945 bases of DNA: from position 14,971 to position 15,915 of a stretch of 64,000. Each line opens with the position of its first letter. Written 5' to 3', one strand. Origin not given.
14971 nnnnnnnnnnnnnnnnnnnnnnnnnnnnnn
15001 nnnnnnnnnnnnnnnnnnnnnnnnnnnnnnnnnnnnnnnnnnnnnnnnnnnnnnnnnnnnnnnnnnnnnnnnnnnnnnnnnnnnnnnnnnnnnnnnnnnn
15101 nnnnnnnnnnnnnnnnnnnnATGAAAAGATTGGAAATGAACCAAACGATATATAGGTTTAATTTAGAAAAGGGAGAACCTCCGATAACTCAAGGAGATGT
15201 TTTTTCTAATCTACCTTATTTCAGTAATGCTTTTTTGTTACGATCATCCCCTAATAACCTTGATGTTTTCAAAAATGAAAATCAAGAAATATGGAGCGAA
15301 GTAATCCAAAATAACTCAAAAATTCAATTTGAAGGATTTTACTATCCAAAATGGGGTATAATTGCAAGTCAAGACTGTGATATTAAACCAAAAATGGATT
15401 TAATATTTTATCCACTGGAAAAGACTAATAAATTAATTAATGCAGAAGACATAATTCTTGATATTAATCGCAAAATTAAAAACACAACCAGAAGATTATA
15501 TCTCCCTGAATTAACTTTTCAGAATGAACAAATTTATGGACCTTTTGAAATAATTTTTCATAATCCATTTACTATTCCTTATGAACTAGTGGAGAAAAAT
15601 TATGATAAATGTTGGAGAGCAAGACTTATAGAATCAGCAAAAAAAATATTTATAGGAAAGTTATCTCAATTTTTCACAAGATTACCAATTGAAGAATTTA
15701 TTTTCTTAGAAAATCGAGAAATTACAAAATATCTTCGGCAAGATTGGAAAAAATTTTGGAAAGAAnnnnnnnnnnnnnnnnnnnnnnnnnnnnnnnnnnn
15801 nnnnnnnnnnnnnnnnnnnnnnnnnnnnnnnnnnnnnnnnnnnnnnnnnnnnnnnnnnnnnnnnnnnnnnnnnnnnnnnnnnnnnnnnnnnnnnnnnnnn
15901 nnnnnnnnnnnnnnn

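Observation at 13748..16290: Tightly coupled three-gene operon of unknown function, a candidate novel defence or accessory system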

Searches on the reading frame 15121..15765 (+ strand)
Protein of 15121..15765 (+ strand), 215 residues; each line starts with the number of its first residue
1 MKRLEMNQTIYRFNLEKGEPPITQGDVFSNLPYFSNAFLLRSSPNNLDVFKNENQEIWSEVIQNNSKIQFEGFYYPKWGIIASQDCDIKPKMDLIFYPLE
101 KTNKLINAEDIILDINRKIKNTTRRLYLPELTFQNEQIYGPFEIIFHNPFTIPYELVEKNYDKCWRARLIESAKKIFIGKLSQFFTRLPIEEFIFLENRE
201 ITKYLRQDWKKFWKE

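Call 36: search_solved_structures(query=A2, max_evalue=10, show_alignments=3)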
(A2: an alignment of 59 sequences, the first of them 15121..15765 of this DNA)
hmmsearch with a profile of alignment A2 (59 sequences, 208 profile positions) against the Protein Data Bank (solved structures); distinct sequences matched with E-value up to 10: 0.

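Call 37: search_protein_families(library=pfam, alignment_id=A2, max_evalue=0.1)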
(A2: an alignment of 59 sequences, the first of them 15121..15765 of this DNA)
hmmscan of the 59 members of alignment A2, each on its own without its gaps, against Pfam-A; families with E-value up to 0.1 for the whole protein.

A. member 1, window:15121-15765:+ (215 aa): 0 families

B. families by the number of members that match (of 59 scanned): 18 families
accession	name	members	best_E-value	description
PF02893.26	GRAM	1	0.0015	GRAM domain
PF18880.5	UDI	1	0.003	Uracil-DNA glycosylase inhibitor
PF09185.15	DUF1948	1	0.0073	Domain of unknown function (DUF1948)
PF13644.11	DKNYY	1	0.016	DKNYY family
PF20226.3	DUF6585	1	0.019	Family of unknown function (DUF6585)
PF04282.18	DUF438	1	0.022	Family of unknown function (DUF438)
PF18192.6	DNTTIP1_dimer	1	0.023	DNTTIP1 dimerisation domain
PF25074.1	DUF7798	1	0.024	Domain of unknown function (DUF7798)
PF22809.1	DUF7014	1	0.025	Domain of unknown function (DUF7014)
PF22222.1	Cpf1_PI-like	1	0.029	CRISPR-associated endonuclease Cpf1 PI domain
PF13847.12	Methyltransf_31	1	0.03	Methyltransferase domain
PF13495.12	Phage_int_SAM_4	1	0.033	Phage integrase, N-terminal SAM-like domain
PF07126.18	ZapC_C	1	0.035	Cell-division protein ZapC, C-terminal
PF03312.20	DUF272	1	0.037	Protein of unknown function (DUF272)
PF25721.1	T4_Y03C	1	0.039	Phage T4 Y03C protein family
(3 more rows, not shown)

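Call 44: predict_structure(alignment_id=A2)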
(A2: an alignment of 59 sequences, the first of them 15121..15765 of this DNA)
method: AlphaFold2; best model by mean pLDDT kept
length: 215 residues; sequences in the alignment: 59
mean_pLDDT: 92.9   pTM: 0.86
mean pLDDT of the five models: 92.9, 92.1, 92.0, 91.5, 90.5
residues with pLDDT >= 90: 185; 70-90: 21; 50-70: 7; < 50: 2
segments of 3 or more residues with pLDDT < 50: none
pLDDT, mean of each block of 10 residues (from residue 1): 62 96 98 96 87 97 97 97 98 98 97 94 94 93 96 98 97 94 79 91 96 90
secondary structure, 60 per line:
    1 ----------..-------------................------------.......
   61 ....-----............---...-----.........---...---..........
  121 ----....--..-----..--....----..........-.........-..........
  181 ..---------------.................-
elements in order: E26-41 H54-64 E70-81 E93-101 H111-120 E125-128 E142-145 E150-153 H154-159 H161-164 E165-169 H171-182 H198-214
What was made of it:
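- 15121..15735 (+): Gene 3 N-terminal domain (residues 1-205): predicted MazF/Kid/PemK-like fold. Proposed effector. AF2 with the 59-sequence alignment gives pLDDT 92.9 (call 44).
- On MazF/PemK/Kid toxins (CcdB/MazF superfamily): The AF2 model has pLDDT 92.9 (call 44).
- The N-domain model has pLDDT 92.9 (call 44).
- Tried and rejected: It only worked after the alignment was deepened with distant short forms (call 44).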

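Call 48: fold_search(model_id=the predicted structure, library=pdb)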
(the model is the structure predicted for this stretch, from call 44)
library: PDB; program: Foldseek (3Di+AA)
matches with E <= 10: 605; with E <= 0.001: 0
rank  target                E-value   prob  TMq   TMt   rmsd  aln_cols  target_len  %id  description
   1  4mzp_B                3.1e-03  1.00  0.35  0.60   7.6       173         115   12  MazF from S. aureus crystal form III, C2221, 2.7 A (released 2014-05-21)
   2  9g7k_B                3.5e-03  1.00  0.34  0.55   8.1       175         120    9  Staphylococcus aureus MazF in complex with Nanobody 12 (released 2024-07-31)
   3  4mzp_C                4.7e-03  1.00  0.35  0.61   7.5       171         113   12  MazF from S. aureus crystal form III, C2221, 2.7 A (released 2014-05-21)
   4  4mzm_B                5.6e-03  1.00  0.34  0.62   7.6       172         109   10  MazF from S. aureus crystal form I, P212121, 2.1 A (released 2014-05-28)
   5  4mzp_A                6.3e-03  1.00  0.35  0.60   7.5       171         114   12  MazF from S. aureus crystal form III, C2221, 2.7 A (released 2014-05-21)
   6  4mzp_E                7.0e-03  1.00  0.33  0.57   7.8       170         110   11  MazF from S. aureus crystal form III, C2221, 2.7 A (released 2014-05-21)
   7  9g48_A                8.9e-03  1.00  0.34  0.57   8.6       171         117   10  Staphylococcus aureus MazF in complex with Nanobody 6 (released 2024-07-24)
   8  4mzm_C                8.9e-03  1.00  0.33  0.60   8.0       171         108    9  MazF from S. aureus crystal form I, P212121, 2.1 A (released 2014-05-28)
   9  9g2a_B                9.9e-03  0.99  0.31  0.54   8.3       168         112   11  Staphylococcus aureus MazF in complex with nanobody 4 (released 2024-07-17)
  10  4hke_A                1.1e-02  1.00  0.35  0.59   7.5       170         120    9  Crystal Structure of MoxT of Bacillus anthracis (released 2013-11-13)
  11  4mzt_A                1.1e-02  0.99  0.33  0.55   8.9       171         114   10  MazF from S. aureus crystal form II, C2221, 2.3 A (released 2014-05-21)
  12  9g7k_A                1.3e-02  0.99  0.33  0.53   8.3       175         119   11  Staphylococcus aureus MazF in complex with Nanobody 12 (released 2024-07-31)
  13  4mzm_A                1.4e-02  0.99  0.33  0.57   8.6       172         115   12  MazF from S. aureus crystal form I, P212121, 2.1 A (released 2014-05-28)
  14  9g7k_E                1.4e-02  0.99  0.32  0.54   8.1       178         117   10  Staphylococcus aureus MazF in complex with Nanobody 12 (released 2024-07-31)
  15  7bxy                  2.1e-02  0.99  0.34  0.57   6.7       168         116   12  mRNA interferase from Bacillus cereus (released 2021-04-28)
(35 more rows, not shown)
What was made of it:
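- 15121..15735 (+): The Foldseek PDB top 50 are all MazF/Kid/MoxT: best E 3.1e-3, prob 1.00, target-normalised TM 0.50-0.63 (call 48).
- On MazF/PemK/Kid toxins (CcdB/MazF superfamily): All top 50 Foldseek PDB hits are MazF, Kid, MoxT or YdcE: E from 3.1e-3, prob up to 1.00, target-normalised TM 0.50-0.63 (call 48).
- All top 50 PDB Foldseek hits are MazF, Kid, MoxT or related mRNA interferases, with prob up to 1.00 and TM 0.50-0.63 normalised by target (call 48).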

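Call 75: fold_search(model_id=the predicted structure, library=viral)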
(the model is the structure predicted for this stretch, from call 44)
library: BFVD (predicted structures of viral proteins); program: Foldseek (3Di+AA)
matches with E <= 10: 310; with E <= 0.001: 0
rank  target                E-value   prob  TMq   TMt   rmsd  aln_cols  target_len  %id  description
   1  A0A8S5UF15            3.7e-03  0.97  0.35  0.32  15.0       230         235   12  PemK-like protein [Myoviridae sp. ctcyQ27]
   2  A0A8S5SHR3            6.5e-03  0.99  0.34  0.32  13.0       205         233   10  PemK-like protein [Phage sp. ctqZP6]
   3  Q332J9                1.2e-02  0.93  0.30  0.29  12.5       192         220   14  (no name in the UniProt tables at hand)
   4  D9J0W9                1.2e-02  0.97  0.31  0.32  13.7       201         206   10  Gp171 [Brochothrix phage A9]
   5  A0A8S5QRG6            2.6e-02  0.90  0.31  0.30  14.0       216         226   12  PemK-like protein [Myoviridae sp. ctgXL3]
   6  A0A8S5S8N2            2.9e-02  0.98  0.34  0.56   8.8       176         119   11  PemK-like protein [Phage sp. ctGns7]
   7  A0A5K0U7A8            2.9e-02  0.16  0.18  0.14  20.1       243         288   10  Uncharacterized protein [Yasminevirus sp. GU-2018]
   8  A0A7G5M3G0            1.3e-01  0.12  0.17  0.12  17.7       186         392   11  (no name in the UniProt tables at hand)
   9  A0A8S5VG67            1.3e-01  0.85  0.35  0.42  11.0       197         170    8  PemK-like protein [Podoviridae sp. ct6BA50]
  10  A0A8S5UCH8            1.9e-01  0.41  0.25  0.22  11.1       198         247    8  PemK-like protein [Siphoviridae sp. ctgN495]
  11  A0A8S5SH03            2.4e-01  0.51  0.32  0.45  14.1       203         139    8  PemK-like protein [Siphoviridae sp. ctBCr48]
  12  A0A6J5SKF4            4.5e-01  0.12  0.13  0.22  11.5        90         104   16  Uncharacterized protein [uncultured Caudovirales phage]
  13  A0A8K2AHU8            6.4e-01  0.07  0.14  0.14  11.9        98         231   13  (no name in the UniProt tables at hand)
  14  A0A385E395            8.5e-01  0.05  0.14  0.16  11.0       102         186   15  (no name in the UniProt tables at hand)
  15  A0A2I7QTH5            8.5e-01  0.02  0.11  0.09  21.0       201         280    7  (no name in the UniProt tables at hand)
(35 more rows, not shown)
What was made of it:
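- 15121..15735 (+): The top BFVD hits are PemK-like (call 75).
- On MazF/PemK/Kid toxins (CcdB/MazF superfamily): BFVD top hits are PemK-like (call 75).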
